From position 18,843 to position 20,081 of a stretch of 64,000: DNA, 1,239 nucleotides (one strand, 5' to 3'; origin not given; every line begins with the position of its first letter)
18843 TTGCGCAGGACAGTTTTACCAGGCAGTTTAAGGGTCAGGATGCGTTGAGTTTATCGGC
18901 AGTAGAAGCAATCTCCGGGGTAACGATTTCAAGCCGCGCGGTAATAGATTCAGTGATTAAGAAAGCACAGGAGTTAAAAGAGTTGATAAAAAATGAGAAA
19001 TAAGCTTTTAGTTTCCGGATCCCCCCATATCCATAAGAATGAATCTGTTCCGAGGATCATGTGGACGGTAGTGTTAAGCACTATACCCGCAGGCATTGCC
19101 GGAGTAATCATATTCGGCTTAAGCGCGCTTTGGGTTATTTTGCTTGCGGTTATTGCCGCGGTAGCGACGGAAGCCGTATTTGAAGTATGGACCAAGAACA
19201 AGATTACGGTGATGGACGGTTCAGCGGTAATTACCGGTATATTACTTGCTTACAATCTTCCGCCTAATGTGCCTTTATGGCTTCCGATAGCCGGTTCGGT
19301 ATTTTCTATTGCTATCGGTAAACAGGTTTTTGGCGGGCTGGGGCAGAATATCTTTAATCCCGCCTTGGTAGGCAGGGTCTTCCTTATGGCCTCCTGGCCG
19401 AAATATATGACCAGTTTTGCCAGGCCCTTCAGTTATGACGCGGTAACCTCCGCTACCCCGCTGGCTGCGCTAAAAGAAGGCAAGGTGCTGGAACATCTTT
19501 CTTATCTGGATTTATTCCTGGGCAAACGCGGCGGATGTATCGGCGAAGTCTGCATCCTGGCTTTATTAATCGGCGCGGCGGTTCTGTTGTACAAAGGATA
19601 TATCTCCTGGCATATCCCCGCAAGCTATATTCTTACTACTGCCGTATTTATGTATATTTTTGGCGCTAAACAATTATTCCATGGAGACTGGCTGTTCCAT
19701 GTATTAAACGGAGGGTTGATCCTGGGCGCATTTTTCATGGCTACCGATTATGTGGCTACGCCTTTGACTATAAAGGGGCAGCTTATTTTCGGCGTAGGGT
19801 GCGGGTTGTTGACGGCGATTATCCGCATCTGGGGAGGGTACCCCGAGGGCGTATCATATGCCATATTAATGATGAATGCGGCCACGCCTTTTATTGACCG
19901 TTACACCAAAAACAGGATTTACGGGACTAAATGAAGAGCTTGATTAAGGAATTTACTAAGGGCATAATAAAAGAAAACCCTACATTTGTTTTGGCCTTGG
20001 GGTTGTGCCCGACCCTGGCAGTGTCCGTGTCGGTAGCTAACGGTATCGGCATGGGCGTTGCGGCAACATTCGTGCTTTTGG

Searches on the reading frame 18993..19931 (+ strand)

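Call 73: search_protein_families(library=pfam, proteins=[window:18993-19931:+], max_evalue=0.00001)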
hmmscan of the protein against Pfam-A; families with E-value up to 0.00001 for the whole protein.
window:18993-19931:+ (313 aa): 1 family
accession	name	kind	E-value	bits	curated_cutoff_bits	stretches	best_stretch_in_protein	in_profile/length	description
PF03116.20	NQR2_RnfD_RnfE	-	2.5e-120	401.8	27.7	1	7-311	2-296/296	NQR2, RnfD, RnfE family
